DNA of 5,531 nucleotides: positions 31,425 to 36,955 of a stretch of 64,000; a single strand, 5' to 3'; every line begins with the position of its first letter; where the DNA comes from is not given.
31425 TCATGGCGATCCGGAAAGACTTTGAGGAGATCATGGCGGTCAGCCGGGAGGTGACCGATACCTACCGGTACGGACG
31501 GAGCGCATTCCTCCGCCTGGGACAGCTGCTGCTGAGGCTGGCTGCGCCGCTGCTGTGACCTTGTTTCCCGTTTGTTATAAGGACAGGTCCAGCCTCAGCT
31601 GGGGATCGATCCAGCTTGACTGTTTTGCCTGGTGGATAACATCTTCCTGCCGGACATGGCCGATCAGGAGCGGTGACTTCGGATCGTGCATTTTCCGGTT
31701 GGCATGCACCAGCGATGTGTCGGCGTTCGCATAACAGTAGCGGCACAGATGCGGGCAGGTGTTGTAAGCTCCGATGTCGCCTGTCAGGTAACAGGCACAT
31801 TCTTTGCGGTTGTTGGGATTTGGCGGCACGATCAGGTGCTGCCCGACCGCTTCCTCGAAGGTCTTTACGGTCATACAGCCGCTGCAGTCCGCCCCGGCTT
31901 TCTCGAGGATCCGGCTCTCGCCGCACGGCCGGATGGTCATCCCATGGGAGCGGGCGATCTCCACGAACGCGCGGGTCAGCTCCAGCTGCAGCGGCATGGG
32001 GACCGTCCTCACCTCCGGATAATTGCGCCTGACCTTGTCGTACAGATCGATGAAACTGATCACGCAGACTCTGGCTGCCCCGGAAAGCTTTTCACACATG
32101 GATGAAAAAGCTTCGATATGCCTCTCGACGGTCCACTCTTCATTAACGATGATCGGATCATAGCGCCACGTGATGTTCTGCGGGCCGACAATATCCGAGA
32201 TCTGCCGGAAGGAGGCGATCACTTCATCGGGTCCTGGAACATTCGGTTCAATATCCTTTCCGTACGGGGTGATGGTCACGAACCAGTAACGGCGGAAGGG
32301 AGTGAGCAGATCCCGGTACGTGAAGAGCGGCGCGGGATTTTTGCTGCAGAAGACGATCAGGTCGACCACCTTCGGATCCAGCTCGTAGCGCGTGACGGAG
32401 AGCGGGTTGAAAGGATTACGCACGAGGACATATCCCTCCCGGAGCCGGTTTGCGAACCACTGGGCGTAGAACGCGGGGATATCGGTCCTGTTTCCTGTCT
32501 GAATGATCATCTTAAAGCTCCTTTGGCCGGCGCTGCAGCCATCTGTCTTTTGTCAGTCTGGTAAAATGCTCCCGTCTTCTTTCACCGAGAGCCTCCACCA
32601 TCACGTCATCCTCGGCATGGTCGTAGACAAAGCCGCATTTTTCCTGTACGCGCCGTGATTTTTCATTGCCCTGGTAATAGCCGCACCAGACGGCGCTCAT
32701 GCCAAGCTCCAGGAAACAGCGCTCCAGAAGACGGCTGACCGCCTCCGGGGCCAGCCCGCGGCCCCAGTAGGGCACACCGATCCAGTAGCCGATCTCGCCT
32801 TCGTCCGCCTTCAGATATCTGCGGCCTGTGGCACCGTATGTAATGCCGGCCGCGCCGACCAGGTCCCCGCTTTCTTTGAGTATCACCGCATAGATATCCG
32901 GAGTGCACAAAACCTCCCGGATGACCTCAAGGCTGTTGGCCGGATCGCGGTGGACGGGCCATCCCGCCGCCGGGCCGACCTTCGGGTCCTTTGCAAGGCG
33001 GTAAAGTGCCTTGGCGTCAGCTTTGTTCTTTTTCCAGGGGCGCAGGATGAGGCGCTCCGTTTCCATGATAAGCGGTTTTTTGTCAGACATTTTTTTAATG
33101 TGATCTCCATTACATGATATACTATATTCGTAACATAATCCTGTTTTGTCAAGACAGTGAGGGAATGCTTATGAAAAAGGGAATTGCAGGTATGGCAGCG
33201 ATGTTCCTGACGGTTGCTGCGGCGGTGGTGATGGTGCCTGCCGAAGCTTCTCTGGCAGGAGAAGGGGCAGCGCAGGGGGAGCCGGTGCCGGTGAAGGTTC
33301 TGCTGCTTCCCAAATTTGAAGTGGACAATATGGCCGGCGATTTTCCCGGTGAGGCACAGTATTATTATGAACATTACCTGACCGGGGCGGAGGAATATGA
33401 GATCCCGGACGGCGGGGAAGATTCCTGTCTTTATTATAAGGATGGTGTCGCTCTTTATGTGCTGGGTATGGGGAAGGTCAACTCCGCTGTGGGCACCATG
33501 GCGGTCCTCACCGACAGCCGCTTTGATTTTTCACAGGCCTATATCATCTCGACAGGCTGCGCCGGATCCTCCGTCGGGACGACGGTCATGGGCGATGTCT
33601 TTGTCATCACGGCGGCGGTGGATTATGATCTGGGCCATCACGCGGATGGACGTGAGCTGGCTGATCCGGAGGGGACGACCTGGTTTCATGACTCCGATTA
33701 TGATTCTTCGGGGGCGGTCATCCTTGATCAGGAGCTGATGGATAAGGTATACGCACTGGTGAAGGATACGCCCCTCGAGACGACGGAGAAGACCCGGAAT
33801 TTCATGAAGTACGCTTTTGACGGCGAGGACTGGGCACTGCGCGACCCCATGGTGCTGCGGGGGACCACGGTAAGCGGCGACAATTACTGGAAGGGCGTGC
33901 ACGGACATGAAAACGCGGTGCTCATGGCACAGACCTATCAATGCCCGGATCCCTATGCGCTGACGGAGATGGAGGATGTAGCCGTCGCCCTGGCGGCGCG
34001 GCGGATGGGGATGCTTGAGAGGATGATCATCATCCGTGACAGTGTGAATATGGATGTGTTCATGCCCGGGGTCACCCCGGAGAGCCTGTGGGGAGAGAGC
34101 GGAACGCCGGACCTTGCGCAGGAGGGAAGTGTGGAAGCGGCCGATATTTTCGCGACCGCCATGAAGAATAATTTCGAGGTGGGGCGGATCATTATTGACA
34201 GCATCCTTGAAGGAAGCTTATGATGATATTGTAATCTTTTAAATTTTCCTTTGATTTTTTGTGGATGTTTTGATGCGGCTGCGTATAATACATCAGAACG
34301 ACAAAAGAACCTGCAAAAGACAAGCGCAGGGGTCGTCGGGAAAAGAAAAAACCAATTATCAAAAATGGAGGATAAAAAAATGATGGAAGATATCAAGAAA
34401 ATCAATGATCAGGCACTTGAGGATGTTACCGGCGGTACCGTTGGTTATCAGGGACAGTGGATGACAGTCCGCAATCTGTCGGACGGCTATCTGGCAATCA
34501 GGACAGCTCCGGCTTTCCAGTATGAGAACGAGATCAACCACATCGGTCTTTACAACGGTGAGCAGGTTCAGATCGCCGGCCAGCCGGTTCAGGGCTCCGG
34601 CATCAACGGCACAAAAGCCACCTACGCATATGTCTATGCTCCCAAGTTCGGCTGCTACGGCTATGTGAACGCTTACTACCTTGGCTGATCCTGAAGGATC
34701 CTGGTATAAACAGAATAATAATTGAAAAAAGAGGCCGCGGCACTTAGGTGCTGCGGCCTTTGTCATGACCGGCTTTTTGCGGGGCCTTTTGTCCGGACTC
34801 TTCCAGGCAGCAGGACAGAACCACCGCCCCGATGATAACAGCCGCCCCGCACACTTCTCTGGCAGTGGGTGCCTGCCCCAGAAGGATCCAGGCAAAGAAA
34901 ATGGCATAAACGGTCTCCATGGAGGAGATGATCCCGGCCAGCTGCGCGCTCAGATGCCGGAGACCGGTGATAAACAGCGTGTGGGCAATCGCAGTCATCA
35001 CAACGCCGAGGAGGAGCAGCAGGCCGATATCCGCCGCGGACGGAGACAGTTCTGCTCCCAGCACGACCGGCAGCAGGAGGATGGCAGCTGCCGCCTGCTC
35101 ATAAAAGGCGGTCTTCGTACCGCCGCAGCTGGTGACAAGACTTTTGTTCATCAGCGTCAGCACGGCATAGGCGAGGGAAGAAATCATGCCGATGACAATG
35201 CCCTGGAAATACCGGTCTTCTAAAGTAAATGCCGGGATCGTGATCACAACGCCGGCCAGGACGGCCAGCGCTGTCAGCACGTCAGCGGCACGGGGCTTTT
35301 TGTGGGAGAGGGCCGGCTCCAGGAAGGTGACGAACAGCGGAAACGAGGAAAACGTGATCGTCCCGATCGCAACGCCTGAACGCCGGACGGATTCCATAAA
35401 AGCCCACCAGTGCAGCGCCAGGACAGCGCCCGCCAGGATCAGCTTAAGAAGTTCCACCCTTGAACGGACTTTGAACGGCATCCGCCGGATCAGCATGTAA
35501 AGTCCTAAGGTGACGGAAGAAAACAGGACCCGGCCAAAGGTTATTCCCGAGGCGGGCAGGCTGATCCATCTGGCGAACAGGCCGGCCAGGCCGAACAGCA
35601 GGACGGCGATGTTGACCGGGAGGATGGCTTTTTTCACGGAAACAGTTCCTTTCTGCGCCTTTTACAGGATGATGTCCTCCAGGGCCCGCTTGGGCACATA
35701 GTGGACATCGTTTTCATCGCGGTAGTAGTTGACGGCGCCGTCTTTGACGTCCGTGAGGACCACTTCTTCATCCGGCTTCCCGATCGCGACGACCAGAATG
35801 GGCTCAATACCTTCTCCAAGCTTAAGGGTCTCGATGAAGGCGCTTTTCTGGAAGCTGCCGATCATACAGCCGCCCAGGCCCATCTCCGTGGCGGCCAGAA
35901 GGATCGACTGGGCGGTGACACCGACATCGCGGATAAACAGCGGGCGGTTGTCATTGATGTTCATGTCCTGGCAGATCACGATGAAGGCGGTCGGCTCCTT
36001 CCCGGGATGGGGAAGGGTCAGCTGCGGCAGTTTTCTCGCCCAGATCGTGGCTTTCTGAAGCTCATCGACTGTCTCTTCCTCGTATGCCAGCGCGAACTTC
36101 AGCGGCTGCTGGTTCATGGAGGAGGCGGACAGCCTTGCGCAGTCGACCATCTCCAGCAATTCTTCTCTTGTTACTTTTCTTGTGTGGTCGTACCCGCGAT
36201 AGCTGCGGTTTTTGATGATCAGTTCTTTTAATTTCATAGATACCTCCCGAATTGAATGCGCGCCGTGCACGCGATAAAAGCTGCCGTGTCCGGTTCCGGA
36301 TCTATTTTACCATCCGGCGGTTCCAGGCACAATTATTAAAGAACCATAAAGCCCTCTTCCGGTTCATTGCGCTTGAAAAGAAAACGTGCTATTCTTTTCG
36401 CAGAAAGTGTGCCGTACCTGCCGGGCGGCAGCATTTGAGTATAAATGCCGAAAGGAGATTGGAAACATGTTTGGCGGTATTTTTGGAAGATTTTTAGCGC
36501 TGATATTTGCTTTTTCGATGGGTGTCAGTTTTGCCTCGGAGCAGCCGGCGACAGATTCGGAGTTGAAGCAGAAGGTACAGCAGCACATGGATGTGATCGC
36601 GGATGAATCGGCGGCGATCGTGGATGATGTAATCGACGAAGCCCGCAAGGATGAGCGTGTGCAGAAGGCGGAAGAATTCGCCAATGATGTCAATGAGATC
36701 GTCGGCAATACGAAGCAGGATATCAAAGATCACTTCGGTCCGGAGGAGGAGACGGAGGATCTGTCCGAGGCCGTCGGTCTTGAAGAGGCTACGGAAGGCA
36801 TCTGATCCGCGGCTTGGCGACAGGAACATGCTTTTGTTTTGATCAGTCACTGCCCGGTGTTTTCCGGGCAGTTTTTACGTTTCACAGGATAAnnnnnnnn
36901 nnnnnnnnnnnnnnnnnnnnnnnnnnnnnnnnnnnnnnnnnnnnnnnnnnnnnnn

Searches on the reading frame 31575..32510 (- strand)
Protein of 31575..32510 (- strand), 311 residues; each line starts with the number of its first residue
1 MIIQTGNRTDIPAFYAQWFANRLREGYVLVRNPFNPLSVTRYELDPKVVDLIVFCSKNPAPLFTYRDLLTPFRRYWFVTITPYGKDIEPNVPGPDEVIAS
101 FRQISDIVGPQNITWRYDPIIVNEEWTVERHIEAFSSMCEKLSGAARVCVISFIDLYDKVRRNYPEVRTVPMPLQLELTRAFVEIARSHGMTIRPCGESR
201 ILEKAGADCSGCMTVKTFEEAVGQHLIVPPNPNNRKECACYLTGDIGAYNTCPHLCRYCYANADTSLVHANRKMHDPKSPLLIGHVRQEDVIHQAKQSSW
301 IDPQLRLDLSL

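Call 17: search_protein_families(library=pfam, proteins=[window:31575-32510:-], max_evalue=0.001)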
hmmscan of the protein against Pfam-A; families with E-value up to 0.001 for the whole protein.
window:31575-32510:- (311 aa): 1 family
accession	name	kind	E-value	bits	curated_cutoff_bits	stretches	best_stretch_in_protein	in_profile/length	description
PF08902.16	DUF1848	-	7.7e-95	318.1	30.5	1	2-261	1-262/262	Domain of unknown function (DUF1848)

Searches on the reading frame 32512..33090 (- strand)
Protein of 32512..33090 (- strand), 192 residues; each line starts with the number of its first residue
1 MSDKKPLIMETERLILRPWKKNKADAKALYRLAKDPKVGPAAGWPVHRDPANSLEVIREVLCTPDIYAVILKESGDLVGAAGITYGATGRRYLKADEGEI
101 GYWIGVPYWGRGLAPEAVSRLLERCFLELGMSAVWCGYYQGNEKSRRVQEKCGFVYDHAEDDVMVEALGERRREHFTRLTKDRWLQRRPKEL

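Call 17: search_protein_families(library=pfam, proteins=[window:32512-33090:-], max_evalue=0.001)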
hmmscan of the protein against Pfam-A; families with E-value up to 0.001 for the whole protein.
window:32512-33090:- (192 aa): 2 families
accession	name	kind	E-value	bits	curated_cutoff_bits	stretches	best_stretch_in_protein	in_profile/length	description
PF13302.13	Acetyltransf_3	-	3e-27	96.4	25.4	1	13-155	1-138/138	Acetyltransferase (GNAT) domain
PF00583.31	Acetyltransf_1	-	1.8e-09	38.3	20.7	1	61-154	28-116/116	Acetyltransferase (GNAT) family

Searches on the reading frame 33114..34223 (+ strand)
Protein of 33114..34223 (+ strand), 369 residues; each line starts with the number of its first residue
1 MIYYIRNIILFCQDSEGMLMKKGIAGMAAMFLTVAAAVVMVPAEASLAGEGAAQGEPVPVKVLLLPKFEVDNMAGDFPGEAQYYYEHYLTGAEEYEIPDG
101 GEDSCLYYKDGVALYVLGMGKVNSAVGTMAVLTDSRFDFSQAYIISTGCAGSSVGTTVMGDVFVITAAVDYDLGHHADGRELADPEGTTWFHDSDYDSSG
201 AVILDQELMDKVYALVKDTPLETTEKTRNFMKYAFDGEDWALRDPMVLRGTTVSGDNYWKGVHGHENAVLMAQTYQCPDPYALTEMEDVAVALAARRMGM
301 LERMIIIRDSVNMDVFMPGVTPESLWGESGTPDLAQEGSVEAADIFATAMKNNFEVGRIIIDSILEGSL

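Call 17: search_protein_families(library=pfam, proteins=[window:33114-34223:+], max_evalue=0.001)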
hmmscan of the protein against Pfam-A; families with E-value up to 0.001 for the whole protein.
window:33114-34223:+ (369 aa): 2 families
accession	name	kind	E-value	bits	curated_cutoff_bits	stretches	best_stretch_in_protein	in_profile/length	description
PF06516.17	NUP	-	2.3e-36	126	27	1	60-366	2-302/313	Purine nucleoside permease (NUP)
PF01048.26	PNP_UDP_1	-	1.1e-10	41.7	25.1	1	77-300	8-188/233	Phosphorylase superfamily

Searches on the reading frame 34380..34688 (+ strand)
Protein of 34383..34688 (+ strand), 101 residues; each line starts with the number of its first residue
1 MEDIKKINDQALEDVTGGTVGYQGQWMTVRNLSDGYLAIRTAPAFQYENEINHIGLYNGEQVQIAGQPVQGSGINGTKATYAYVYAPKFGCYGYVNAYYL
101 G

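Call 9: find_homologous_proteins(query=window:34383-34688:+, max_evalue=0.001)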
Query window:34383-34688:+ (101 aa): 45 proteins with E <= 0.001 among 48 candidates.
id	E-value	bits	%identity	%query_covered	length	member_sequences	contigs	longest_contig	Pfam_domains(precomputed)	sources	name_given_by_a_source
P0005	1.4e-57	210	92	100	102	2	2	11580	-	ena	-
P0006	8.4e-53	195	84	100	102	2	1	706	-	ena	-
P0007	1.4e-52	194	84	100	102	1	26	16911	-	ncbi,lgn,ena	-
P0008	6.1e-48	179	79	100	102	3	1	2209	-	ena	-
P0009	9.8e-48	179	77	100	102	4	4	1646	-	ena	-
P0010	7.1e-47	176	79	100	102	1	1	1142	-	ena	-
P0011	4.4e-45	170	77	100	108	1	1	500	-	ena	-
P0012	1.8e-40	155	71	100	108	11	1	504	-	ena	-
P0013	8.3e-38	147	74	92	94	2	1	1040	-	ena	-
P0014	2.0e-36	142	70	88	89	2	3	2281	-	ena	-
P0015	5.9e-36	141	63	100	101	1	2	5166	-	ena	-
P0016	1.0e-34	137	67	100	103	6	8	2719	-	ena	-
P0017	9.4e-34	134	67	99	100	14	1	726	-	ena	-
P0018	1.3e-33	133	70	100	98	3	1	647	-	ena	-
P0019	2.1e-33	133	66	99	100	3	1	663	-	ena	-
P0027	4.7e-32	128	61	100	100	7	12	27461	-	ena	-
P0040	3.0e-29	119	55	100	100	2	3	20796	-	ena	-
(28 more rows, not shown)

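Call 22: find_encoding_contigs(protein=P0027, flank=10000, max_places=3)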
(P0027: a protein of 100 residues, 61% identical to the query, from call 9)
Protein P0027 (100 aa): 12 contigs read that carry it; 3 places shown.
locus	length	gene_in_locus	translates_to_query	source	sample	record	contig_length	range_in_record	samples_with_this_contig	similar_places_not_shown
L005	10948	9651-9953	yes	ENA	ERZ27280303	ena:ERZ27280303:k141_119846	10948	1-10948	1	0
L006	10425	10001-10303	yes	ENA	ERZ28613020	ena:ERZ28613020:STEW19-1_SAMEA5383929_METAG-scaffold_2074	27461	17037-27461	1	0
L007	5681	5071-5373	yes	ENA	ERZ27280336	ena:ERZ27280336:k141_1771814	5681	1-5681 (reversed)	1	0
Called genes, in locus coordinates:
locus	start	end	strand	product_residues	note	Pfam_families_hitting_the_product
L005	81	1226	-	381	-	PF00155:Aminotran_1_2 (weak), PF00266:Aminotran_5, PF01053:Cys_Met_Meta_PP, PF01212:Beta_elim_lyase (weak), PF01041:DegT_DnrJ_EryC1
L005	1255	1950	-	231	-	-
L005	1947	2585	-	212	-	PF03853:YjeF_N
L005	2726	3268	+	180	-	PF13560:HTH_31 (weak), PF01381:HTH_3, PF12844:HTH_19 (weak)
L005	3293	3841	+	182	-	PF06114:Peptidase_M78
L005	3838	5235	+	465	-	PF00817:IMS, PF11799:IMS_C (weak)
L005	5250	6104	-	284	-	PF02016:Peptidase_S66, PF17676:Peptidase_S66C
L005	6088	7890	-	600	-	PF02837:Glyco_hydro_2_N, PF22666:Glyco_hydro_2_N2 (weak), PF02836:Glyco_hydro_2_C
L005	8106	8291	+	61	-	-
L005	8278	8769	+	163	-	-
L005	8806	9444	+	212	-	PF02586:SRAP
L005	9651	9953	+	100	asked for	-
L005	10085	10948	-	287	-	?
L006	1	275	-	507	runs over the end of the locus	PF00251:Glyco_hydro_32N, PF04616:Glyco_hydro_43 (weak)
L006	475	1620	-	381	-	PF00155:Aminotran_1_2 (weak), PF00266:Aminotran_5, PF01053:Cys_Met_Meta_PP, PF01212:Beta_elim_lyase (weak), PF01041:DegT_DnrJ_EryC1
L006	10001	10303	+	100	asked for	-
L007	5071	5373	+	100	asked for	-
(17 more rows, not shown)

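Call 23: find_encoding_contigs(protein=P0040, flank=10000, max_places=3)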
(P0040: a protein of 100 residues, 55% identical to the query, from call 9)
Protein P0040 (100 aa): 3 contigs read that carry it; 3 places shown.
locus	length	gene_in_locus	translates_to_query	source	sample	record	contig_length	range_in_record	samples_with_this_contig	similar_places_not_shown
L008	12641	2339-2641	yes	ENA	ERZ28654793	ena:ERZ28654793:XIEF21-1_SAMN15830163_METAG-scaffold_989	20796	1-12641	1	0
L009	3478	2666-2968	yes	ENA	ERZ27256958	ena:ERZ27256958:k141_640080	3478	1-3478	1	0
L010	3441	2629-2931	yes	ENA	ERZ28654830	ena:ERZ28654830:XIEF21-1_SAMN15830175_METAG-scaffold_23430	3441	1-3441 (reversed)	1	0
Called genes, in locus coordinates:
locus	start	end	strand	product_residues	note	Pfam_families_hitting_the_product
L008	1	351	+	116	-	?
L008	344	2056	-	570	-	PF14262:Cthe_2159 (weak), PF02368:Big_2, PF22359:Big-like (weak)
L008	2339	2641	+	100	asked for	-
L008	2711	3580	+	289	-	PF01979:Amidohydro_1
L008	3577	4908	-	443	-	PF01471:PG_binding_1, PF12710:HAD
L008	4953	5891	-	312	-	-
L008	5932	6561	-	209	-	PF14199:DUF4317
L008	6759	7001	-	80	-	-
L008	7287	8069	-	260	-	PF12146:Hydrolase_4, PF12697:Abhydrolase_6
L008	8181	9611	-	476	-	-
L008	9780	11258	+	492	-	PF10518:TAT_signal (weak), PF01946:Thi4 (weak), PF00890:FAD_binding_2, PF01266:DAO, PF03486:HI0933_like (faint), PF12831:FAD_oxidored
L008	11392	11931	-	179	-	PF00255:GSHPx, PF00578:AhpC-TSA (weak)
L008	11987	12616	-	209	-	PF12706:Lactamase_B_2, PF13483:Lactamase_B_3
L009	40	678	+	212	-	PF02586:SRAP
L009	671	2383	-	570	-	PF14262:Cthe_2159 (weak), PF02368:Big_2, PF22359:Big-like (weak)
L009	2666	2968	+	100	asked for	-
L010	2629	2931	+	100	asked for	-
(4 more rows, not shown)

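Call 48: search_protein_families(library=ncbifam, proteins=[window:34380-34685:+], max_evalue=0.01)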
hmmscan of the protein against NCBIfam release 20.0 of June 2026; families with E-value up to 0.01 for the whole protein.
window:34380-34685:+ (102 aa): 0 families

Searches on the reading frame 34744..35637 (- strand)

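Call 17: search_protein_families(library=pfam, proteins=[window:34744-35637:-], max_evalue=0.001)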
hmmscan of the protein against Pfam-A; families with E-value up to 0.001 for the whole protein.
window:34744-35637:- (297 aa): 1 family
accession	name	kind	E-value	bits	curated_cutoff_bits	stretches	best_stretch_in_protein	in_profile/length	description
PF00892.27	EamA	-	2.2e-28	99.7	28.2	2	146-275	3-133/135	EamA-like transporter family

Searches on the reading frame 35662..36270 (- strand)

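Call 17: search_protein_families(library=pfam, proteins=[window:35662-36270:-], max_evalue=0.001)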
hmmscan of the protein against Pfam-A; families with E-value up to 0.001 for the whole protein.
window:35662-36270:- (202 aa): 2 families
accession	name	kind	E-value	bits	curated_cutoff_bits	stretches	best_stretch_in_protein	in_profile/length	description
PF00881.29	Nitroreductase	-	1.7e-20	74.3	23.5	1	22-165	5-167/167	Nitroreductase family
PF14512.11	TM1586_NiRdase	-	2.4e-09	37.6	27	1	33-67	155-190/215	Putative TM nitroreductase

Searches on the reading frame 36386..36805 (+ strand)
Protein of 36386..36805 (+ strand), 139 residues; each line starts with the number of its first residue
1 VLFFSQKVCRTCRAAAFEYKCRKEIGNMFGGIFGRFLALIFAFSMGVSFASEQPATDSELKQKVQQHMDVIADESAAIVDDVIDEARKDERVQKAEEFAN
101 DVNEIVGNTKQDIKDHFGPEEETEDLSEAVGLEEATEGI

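Call 17: search_protein_families(library=pfam, proteins=[window:36386-36805:+], max_evalue=0.001)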
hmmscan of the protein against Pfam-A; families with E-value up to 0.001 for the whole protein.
window:36386-36805:+ (139 aa): 0 families

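Call 48: search_protein_families(library=ncbifam, proteins=[window:36386-36805:+], max_evalue=0.01)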
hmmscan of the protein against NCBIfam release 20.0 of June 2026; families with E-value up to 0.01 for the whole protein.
window:36386-36805:+ (139 aa): 0 families

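Call 70: search_protein_families(library=pfam, proteins=[window:36386-36805:+], max_evalue=0.1)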
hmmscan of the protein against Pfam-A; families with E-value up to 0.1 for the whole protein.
window:36386-36805:+ (139 aa): 1 family
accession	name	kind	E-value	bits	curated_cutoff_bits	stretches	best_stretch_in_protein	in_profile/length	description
PF07555.19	NAGidase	-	0.088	12.6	25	1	38-114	71-146/295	beta-N-acetylglucosaminidase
